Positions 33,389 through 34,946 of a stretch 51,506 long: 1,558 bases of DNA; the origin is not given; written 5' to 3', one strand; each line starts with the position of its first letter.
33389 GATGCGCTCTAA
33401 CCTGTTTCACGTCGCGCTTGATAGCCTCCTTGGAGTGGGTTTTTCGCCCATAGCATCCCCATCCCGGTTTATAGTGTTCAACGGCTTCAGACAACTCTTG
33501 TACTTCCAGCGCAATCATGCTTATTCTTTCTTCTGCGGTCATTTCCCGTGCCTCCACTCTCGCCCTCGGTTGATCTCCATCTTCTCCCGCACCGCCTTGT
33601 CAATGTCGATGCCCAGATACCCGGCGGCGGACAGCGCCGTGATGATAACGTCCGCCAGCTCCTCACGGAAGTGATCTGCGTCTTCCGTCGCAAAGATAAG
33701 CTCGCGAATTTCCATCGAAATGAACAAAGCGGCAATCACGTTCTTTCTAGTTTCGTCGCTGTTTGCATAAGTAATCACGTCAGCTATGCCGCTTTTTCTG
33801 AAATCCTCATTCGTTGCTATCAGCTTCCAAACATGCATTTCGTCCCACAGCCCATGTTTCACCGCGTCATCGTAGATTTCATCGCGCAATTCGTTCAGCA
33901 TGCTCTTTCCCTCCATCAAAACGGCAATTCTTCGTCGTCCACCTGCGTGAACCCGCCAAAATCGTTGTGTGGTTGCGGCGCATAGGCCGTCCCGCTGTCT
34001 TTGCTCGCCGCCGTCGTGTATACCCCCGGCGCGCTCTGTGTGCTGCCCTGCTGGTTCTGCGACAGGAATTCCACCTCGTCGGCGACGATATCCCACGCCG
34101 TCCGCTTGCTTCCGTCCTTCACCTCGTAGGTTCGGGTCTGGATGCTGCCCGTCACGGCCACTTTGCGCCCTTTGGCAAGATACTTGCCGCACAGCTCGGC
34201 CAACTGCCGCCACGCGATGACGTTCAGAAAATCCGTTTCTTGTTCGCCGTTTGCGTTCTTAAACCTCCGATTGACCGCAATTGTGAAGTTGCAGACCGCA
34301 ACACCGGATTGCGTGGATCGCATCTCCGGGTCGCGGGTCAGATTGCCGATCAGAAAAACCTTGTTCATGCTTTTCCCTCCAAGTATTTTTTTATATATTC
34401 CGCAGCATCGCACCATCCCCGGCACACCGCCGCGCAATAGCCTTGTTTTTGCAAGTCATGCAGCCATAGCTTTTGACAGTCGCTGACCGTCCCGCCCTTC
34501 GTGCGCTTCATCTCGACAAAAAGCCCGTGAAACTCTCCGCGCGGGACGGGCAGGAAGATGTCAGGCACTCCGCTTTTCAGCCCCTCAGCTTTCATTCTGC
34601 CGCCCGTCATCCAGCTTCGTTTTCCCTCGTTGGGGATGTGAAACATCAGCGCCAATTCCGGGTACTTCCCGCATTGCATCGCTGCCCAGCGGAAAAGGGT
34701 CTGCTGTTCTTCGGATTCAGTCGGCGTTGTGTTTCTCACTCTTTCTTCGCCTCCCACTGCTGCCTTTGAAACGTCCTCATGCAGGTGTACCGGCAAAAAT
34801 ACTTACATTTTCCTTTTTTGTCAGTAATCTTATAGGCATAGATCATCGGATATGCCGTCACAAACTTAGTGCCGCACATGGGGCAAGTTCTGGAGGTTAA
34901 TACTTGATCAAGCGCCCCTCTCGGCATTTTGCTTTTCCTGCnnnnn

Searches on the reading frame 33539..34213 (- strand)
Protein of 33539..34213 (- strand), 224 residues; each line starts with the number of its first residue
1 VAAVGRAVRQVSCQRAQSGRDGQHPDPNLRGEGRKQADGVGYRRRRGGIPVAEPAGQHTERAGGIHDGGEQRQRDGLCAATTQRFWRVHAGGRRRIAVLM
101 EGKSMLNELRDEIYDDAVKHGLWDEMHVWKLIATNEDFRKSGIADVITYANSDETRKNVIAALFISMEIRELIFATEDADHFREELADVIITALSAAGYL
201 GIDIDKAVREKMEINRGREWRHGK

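Call 34: search_protein_families(library=phrogs, proteins=[window:33539-34213:-], max_evalue=0.001)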
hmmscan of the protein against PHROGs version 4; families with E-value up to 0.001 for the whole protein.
window:33539-34213:- (224 aa): 3 families
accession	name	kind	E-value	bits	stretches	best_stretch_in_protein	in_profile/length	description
phrog_3301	-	other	4.1e-09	37.6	1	179-224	121-166/169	pyrophosphatase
phrog_9236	-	other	1.9e-08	35.3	1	156-224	125-189/191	pyrophosphatase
phrog_5658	-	other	0.00024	21.5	0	185-219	372-406/421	pyrophosphatase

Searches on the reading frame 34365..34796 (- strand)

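Call 34: search_protein_families(library=phrogs, proteins=[window:34365-34796:-], max_evalue=0.001)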
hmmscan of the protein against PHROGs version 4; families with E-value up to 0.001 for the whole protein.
window:34365-34796:- (143 aa): 4 families
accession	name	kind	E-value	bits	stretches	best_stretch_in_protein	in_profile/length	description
phrog_824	-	unknown function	6.4e-49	168.2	1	20-141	59-177/265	-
phrog_2363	-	unknown function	3.3e-17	63.7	1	28-139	62-171/192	-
phrog_5702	-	DNA, RNA and nucleotide metabolism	6.9e-14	52.6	1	71-139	1-67/70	Holliday junction resolvase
phrog_93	-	DNA, RNA and nucleotide metabolism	2.3e-05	24.3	1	52-141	378-444/613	endonuclease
